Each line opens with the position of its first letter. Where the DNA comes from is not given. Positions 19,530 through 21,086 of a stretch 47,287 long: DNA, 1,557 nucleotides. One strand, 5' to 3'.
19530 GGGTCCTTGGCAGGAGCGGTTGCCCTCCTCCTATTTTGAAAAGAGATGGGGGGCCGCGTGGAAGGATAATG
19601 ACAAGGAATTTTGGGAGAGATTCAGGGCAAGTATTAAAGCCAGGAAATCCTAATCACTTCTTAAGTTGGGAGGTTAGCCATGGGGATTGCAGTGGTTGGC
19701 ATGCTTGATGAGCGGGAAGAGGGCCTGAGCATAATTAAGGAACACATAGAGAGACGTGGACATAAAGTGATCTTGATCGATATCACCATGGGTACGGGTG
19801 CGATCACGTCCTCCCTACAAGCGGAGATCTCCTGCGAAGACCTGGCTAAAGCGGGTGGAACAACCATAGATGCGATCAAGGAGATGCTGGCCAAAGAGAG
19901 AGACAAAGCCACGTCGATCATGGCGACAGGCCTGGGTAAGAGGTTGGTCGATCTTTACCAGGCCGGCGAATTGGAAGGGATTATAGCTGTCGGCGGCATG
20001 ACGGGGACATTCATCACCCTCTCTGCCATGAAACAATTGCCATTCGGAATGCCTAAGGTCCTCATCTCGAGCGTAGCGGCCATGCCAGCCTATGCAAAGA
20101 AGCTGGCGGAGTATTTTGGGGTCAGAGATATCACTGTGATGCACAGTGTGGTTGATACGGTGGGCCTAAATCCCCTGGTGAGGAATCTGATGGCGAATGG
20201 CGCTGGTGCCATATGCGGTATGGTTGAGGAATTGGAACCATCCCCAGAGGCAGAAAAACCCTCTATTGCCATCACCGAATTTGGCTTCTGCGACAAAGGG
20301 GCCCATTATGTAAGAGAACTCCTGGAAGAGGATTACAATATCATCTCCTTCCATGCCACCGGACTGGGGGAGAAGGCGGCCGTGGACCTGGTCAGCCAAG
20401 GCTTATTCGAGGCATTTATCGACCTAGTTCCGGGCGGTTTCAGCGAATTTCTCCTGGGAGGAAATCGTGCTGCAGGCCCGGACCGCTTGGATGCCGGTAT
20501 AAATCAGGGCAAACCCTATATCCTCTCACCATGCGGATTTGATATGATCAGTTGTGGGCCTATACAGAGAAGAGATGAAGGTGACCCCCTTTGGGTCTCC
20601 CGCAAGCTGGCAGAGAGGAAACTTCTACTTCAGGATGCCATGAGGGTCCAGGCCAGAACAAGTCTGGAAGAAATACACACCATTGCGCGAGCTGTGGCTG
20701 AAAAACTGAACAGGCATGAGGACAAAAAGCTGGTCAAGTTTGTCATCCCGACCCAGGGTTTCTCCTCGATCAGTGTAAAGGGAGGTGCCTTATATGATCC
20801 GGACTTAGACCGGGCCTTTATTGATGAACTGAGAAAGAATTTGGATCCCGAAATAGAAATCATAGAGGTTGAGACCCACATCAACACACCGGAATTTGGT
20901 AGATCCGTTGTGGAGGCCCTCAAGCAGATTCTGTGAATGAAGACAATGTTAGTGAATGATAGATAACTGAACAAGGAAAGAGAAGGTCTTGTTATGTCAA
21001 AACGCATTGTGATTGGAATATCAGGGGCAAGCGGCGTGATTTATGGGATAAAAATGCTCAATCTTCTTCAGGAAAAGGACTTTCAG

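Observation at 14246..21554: Split Pps-like dikinase, single UbiD and UbiX in an operon with an embedded CheY receiver and a Tm-1/UPF0261 protein: candidate undescribed ATP-dependent aromatic carboxylation module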

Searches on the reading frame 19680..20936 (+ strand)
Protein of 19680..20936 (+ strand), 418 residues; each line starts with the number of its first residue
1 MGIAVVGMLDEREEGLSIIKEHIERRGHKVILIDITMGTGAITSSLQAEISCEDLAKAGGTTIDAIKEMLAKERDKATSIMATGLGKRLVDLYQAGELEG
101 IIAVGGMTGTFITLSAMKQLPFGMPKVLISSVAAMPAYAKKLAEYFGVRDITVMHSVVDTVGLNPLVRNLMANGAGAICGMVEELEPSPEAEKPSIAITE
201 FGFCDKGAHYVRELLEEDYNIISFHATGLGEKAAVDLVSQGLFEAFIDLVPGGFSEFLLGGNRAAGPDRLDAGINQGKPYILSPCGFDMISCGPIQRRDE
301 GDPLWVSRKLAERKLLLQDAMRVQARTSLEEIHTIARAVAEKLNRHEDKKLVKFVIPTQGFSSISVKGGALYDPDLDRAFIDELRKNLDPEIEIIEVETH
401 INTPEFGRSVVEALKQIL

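Call 3: search_protein_families(library=pfam, proteins=[window:19680-20936:+], max_evalue=0.01)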
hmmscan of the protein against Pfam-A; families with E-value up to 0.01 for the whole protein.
window:19680-20936:+ (418 aa): 2 families
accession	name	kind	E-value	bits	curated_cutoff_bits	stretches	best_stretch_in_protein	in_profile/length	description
PF23189.1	UPF0261_C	-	7.3e-57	192.5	27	1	193-417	1-217/218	Uncharacterised protein family (UPF0261) C-terminal domain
PF06792.17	UPF0261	-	7.6e-42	143.7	27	1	3-184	3-173/176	Uncharacterised protein family (UPF0261) N-terminal domain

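Call 4: search_protein_families(library=ncbifam, proteins=[window:19680-20936:+], max_evalue=0.01)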
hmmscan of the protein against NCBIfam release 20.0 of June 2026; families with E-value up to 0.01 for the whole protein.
window:19680-20936:+ (418 aa): 4 families
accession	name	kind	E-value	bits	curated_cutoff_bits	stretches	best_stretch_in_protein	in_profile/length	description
NF002674.0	PRK02399.1-2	subfamily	3.6e-95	319.1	335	1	3-417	5-400/410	hypothetical protein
NF002676.0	PRK02399.1-4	equivalog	1.4e-93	314.1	556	1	2-415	6-401/415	hypothetical protein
NF002673.0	PRK02399.1-1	equivalog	5.3e-77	259.5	520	1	3-417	5-398/404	hypothetical protein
NF002675.0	PRK02399.1-3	equivalog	1.7e-62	211.5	648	1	3-417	4-395/398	hypothetical protein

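Call 20: search_solved_structures(query=window:19680-20936:+, max_evalue=0.001, show_alignments=2)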
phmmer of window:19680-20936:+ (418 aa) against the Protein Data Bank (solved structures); distinct sequences matched with E-value up to 0.001: 4.
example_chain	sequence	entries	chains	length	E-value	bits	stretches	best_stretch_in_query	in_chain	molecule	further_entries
9mpy_A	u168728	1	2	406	1.8e-41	145.9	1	10-418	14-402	UPF0261 domain-containing protein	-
3wry_A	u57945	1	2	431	1.6e-38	136.1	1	70-416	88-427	Tm-1 protein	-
3wrw_A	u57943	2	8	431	2.5e-38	135.5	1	72-416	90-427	Tm-1 protein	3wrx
3wrv_A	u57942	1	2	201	2.5e-12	49.9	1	70-182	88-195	Tm-1 protein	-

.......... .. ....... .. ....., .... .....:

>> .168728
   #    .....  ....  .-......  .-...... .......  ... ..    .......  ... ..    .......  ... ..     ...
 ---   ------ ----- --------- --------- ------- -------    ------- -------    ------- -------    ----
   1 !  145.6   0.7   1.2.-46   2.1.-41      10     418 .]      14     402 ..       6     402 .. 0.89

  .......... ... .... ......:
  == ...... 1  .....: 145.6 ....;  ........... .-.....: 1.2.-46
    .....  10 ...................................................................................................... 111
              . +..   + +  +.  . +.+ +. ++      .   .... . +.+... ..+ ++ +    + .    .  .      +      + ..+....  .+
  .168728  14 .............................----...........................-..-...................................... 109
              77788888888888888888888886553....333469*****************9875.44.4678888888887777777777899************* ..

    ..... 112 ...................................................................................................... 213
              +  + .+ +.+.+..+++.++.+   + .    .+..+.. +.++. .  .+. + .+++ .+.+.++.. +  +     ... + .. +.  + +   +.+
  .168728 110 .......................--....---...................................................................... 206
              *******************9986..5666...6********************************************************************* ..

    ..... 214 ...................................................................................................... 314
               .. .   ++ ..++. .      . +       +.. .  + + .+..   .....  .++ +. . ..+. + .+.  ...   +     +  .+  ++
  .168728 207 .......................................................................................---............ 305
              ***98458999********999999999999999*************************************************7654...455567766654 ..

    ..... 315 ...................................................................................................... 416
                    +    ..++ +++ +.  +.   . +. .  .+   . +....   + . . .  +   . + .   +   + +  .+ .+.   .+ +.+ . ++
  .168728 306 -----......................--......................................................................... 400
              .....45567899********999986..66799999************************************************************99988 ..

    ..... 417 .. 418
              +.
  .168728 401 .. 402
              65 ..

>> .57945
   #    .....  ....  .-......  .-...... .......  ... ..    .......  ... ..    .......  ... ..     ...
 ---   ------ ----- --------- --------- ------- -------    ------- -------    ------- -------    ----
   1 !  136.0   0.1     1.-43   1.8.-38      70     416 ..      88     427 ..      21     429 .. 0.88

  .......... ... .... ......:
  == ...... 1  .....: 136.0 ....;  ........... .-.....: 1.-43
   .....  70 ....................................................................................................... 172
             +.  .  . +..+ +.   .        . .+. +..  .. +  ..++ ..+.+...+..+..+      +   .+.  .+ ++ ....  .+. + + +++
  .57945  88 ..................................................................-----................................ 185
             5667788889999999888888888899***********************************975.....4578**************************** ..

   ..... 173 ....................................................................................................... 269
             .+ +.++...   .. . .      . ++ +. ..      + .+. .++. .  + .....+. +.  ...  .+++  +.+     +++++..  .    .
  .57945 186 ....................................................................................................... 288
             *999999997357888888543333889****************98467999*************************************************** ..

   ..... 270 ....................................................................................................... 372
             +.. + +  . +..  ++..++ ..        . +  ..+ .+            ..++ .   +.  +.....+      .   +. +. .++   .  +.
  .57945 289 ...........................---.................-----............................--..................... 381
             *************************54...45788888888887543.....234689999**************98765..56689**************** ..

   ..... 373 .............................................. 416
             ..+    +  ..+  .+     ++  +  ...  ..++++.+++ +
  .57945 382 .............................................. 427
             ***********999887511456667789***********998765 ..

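Call 21: find_encoding_contigs(protein=window:19680-20936:+, flank=10000, max_places=6)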
Protein window:19680-20936:+ (418 aa): 2 contigs read that carry it; 2 places shown.
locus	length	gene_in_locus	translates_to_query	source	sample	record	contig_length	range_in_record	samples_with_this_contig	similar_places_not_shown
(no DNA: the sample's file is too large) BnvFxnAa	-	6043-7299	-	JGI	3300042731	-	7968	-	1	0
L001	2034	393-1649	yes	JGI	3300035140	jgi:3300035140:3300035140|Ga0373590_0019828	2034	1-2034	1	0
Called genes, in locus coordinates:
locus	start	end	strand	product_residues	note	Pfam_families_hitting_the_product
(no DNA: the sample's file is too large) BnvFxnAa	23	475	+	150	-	PF02653:BPD_transp_2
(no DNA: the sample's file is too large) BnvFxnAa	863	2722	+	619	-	PF00391:PEP-utilizers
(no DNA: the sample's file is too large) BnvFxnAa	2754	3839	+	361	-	PF01326:PPDK_N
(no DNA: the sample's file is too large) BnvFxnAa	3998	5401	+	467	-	PF20695:UbiD_N, PF01977:UbiD, PF20696:UbiD_C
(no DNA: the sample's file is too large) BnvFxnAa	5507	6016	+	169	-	PF00072:Response_reg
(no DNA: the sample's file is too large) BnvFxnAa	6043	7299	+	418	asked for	PF06792:UPF0261, PF23189:UPF0261_C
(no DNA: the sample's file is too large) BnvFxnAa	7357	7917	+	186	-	PF02441:Flavoprotein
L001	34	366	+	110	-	-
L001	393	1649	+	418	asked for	PF06792:UPF0261, PF23189:UPF0261_C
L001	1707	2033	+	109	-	?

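Call 22: find_homologous_proteins(query=window:19680-20936:+, max_evalue=1e-30)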
Query window:19680-20936:+ (418 aa): 2125 proteins with E <= 1e-30 among 8000 candidates; the best 120 are listed.
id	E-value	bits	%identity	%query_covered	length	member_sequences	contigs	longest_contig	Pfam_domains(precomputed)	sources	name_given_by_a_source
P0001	1.2e-271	919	100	100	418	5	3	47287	PF23189.2,PF06792.18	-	-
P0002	1.0e-270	916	100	100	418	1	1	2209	PF23189.2,PF06792.18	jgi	jgi:uncharacterized protein (UPF0261 family)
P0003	7.0e-267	903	98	100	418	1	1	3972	PF23189.2,PF06792.18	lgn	-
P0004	2.6e-263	891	96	100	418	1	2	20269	PF23189.2,PF06792.18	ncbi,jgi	jgi:uncharacterized protein (UPF0261 family)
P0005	3.1e-263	891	96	100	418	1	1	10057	PF23189.2,PF06792.18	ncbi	-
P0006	7.5e-263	890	95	100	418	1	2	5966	PF23189.2,PF06792.18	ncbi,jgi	-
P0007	1.3e-262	889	96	100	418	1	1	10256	PF23189.2,PF06792.18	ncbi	-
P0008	1.4e-262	889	96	100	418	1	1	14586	PF23189.2,PF06792.18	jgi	jgi:uncharacterized protein (UPF0261 family)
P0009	5.8e-260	880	95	100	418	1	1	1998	PF23189.2,PF06792.18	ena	-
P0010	2.7e-259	878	94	100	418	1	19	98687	PF23189.2,PF06792.18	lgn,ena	-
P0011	3.2e-259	878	94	100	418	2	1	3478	PF23189.2,PF06792.18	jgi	-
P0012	6.5e-259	877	94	100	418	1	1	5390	PF23189.2,PF06792.18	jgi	jgi:uncharacterized protein (UPF0261 family)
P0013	9.6e-259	876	94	100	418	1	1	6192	PF23189.2,PF06792.18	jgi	jgi:uncharacterized protein (UPF0261 family)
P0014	5.9e-258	874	93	100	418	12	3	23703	PF23189.2,PF06792.18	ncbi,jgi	ncbi:MAG: Tm-1-like ATP-binding domain-containing protein [Desulfobacteraceae bacterium]|jgi:unchara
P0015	1.3e-256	869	93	100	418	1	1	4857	PF23189.2,PF06792.18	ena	-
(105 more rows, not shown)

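Call 23: find_related_loci(query=window:19680-20936:+, collection=genome_contigs, flank=10000)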
Query window:19680-20936:+ (418 aa) in genome_contigs; peptide patterns used: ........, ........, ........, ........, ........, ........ (x = any residue, [..] = any of these).
251 stretches matched a pattern; 141 encode a relative of the query (tblastn E <= 1e-3); the best 80 are kept; 80 distinct loci.
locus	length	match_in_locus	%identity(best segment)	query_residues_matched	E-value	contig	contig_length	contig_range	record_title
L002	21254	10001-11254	81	1-418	0e+0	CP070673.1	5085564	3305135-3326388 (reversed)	MAG: Deltaproteobacteria bacterium isolate bin73 chromosome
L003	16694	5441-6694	81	1-418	0e+0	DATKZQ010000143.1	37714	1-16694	MAG TPA_asm: Desulfatiglandales bacterium isolate SMAG_U14249 k141_4146582, whole genome shotgun sequence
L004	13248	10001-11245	82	1-415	0e+0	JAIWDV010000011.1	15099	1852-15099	MAG: Bacteroidales bacterium isolate SFP3_RS_13_14 NODE_366_length_15099_cov_1.921921, whole genome shotgun sequence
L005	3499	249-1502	81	1-418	0e+0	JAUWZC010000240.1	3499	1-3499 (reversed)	MAG: Desulfobacteraceae bacterium isolate CSMAG_2726 CSMAG_2726_k141_126462_length_3499_cov_53.5625, whole genome shotgu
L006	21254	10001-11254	80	1-418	0e+0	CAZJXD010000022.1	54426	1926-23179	MAG TPA_asm: uncultured Desulfobacteraceae bacterium isolate SRP323688_co1_280 genome assembly, contig: NODE_1150_length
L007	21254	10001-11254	78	1-418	0e+0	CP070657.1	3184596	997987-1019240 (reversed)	MAG: Deltaproteobacteria bacterium isolate bin80 chromosome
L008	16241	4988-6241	80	1-418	0e+0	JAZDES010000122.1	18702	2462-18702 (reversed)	MAG: Pseudomonadota bacterium isolate MEGAHIT-group-0.160 k141_15357641, whole genome shotgun sequence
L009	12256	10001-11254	78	1-418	0e+0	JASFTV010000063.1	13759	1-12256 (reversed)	MAG: Desulfobacteraceae bacterium isolate D1103U20metaG_sub_Bin_336 D1103U20metaG_FD_scaffold_1180_c1, whole genome shot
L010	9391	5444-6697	79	1-418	0e+0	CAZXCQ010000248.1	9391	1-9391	MAG TPA_asm: uncultured Desulfobacteraceae bacterium isolate SRP323688_co1_244 genome assembly, contig: NODE_10794_lengt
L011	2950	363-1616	78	1-418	0e+0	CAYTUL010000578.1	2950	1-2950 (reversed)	MAG TPA_asm: uncultured Desulfobacteraceae bacterium isolate SRP323688_co1_193 genome assembly, contig: NODE_43597_lengt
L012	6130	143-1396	78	1-418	0e+0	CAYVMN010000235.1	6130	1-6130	MAG TPA_asm: uncultured Desulfobacteraceae bacterium isolate SRP323688_co1_238 genome assembly, contig: NODE_17834_lengt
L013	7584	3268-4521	76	1-418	0e+0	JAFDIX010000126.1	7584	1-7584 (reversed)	MAG: Deltaproteobacteria bacterium isolate Meg22_24_Bin_103 Meg22_24_Bin_103_scaffold_17928, whole genome shotgun sequen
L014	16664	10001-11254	77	1-418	0e+0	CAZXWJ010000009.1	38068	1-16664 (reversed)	MAG TPA_asm: uncultured Desulfobacteraceae bacterium isolate binchicken_co42_476 genome assembly, contig: NODE_919_lengt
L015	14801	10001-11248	75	1-416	0e+0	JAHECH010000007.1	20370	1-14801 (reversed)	MAG: Deltaproteobacteria bacterium isolate Ww165 NODE_4877_length_20370_cov_2.744531, whole genome shotgun sequence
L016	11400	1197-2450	78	1-418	0e+0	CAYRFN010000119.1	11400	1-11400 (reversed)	MAG TPA_asm: uncultured Desulfobacteraceae bacterium isolate SRP323688_co1_105 genome assembly, contig: NODE_8617_length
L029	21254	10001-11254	72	1-418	0e+0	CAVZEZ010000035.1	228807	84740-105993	MAG: uncultured delta proteobacterium isolate MFD05684.bin.1.177 genome assembly, contig: contig_887, whole genome shotg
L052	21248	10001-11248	63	1-416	2e-179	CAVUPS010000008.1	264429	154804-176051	MAG: uncultured Solirubrobacterales bacterium isolate MFD05580.bin.2.2 genome assembly, contig: contig_32486, whole geno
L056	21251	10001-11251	59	1-417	3e-171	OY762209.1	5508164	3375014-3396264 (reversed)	MAG: Syntrophorhabdaceae bacterium isolate b67c53bf-795e-48b1-b0c8-2f1cb1e3683a genome assembly, chromosome: 1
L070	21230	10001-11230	59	1-416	3e-158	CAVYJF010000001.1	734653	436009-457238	MAG: uncultured Acidobacteriota bacterium isolate MFD01476.bin.2.38 genome assembly, contig: contig_10834, whole genome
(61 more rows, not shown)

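Call 38: search_protein_families(library=pfam, proteins=[L070:5285-8200:-, L070:8760-9617:-, L070:11276-13090:+, L070:13087-14562:+, L070:14680-15912:+, L070:15924-16451:-, L070:16545-17429:-, L070:17628-18782:+], max_evalue=0.0001)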
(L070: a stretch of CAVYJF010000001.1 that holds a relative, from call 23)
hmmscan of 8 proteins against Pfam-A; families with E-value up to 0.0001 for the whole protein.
L070:5285-8200:- (971 aa): 2 families
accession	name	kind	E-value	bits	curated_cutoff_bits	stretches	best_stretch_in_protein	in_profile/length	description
PF00069.31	Pkinase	-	1.4e-37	130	31.7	1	42-289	1-254/263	Protein kinase domain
PF07714.23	PK_Tyr_Ser-Thr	-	1.1e-27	97.5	23.1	1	43-286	2-248/258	Protein tyrosine and serine/threonine kinase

L070:8760-9617:- (285 aa): 0 families

L070:11276-13090:+ (604 aa): 5 families
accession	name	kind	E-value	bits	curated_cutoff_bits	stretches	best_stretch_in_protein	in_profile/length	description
PF02436.23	PYC_OADA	-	1.9e-30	106.6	27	1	319-506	3-198/201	Conserved carboxylase domain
PF00364.28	Biotin_lipoyl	-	1.9e-14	53.7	22.1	1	543-602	13-72/73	Biotin-requiring enzyme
PF00682.25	HMGL-like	-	2.1e-11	44.2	29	1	27-293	2-257/260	HMGL-like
PF13533.13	Biotin_lipoyl_2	-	7.4e-06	26.1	29.8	0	542-567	7-32/32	Biotin-lipoyl like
PF13437.12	HlyD_3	-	1.9e-05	25.8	22.2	0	575-603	2-30/106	HlyD family secretion protein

L070:13087-14562:+ (491 aa): 6 families
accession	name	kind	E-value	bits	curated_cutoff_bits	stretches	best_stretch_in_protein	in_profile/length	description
PF02786.22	CPSase_L_D2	-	3.8e-75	252.5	19.8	1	115-321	1-209/211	Carbamoyl-phosphate synthase L chain, ATP binding domain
PF00289.28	Biotin_carb_N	-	1.9e-47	160.7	25.5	1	1-110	1-110/110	Biotin carboxylase, N-terminal domain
PF02785.25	Biotin_carb_C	-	7.8e-39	132.6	32.4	1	335-442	1-108/108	Biotin carboxylase C-terminal domain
PF07478.18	Dala_Dala_lig_C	-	2.6e-09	37.3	24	1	146-290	30-174/204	D-ala D-ala ligase C-terminus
PF02655.19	ATP-grasp_3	-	7.8e-07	29.7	23.2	1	114-293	2-158/160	ATP-grasp domain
PF02222.28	ATP-grasp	-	6.5e-06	26.4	27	1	143-291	21-162/179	ATP-grasp domain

L070:14680-15912:+ (410 aa): 2 families
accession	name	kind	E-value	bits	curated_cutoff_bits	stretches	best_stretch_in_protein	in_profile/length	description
PF23189.1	UPF0261_C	-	1.7e-60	204.5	27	1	187-400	1-215/218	Uncharacterised protein family (UPF0261) C-terminal domain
PF06792.17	UPF0261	-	6.2e-58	196.1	27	1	6-180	2-175/176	Uncharacterised protein family (UPF0261) N-terminal domain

L070:15924-16451:- (175 aa): 5 families
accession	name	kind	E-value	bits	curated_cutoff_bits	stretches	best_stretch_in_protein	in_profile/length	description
PF03848.20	TehB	-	7.5e-08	32.5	20.4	1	101-163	23-85/193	Tellurite resistance protein TehB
PF13649.12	Methyltransf_25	-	1e-07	33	27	1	113-160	2-50/97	Methyltransferase domain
PF08241.18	Methyltransf_11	-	9.8e-06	26.6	21.2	1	113-157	1-46/95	Methyltransferase domain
PF13847.12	Methyltransf_31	-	1.2e-05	25.4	27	1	110-167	5-65/145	Methyltransferase domain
PF05724.17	TPMT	-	7.7e-05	22.9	26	1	101-171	30-102/218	Thiopurine S-methyltransferase (TPMT)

L070:16545-17429:- (294 aa): 5 families
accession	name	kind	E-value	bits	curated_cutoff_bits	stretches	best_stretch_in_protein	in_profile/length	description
PF09699.15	Paired_CXXCH_1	-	4.2e-10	39.6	20.6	0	107-137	8-38/41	Doubled CXXCH motif (Paired_CXXCH_1)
PF14522.11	Cytochrome_C7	-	1.9e-07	31.2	24.8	0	119-195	3-66/67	Cytochrome c7 and related cytochrome c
PF13435.11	Cytochrome_C554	-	3.3e-06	28.4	20.8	0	44-113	2-84/84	Cytochrome c554 and c-prime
PF02085.21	Cytochrom_CIII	-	1.6e-05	25.6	22.9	0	37-92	42-93/101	Class III cytochrome C family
PF14537.11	Cytochrom_c3_2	-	4.1e-05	24.4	25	0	38-136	2-79/79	Cytochrome c3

L070:17628-18782:+ (384 aa): 5 families
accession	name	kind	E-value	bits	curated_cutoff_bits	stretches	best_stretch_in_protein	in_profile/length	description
PF00248.27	Aldo_ket_red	-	1.5e-27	96.9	24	1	68-226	23-192/291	Aldo/keto reductase family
PF13187.11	Fer4_9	-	2.3e-06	27.9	27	1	304-369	1-50/52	4Fe-4S dicluster domain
PF13183.11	Fer4_8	-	8e-06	26.7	27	0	298-318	47-67/68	4Fe-4S dicluster domain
PF12838.12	Fer4_7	-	1.2e-05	26.1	27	0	299-318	32-51/52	4Fe-4S dicluster domain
PF13237.11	Fer4_10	-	2.5e-05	24.5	25.5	1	300-367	4-53/53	4Fe-4S dicluster domain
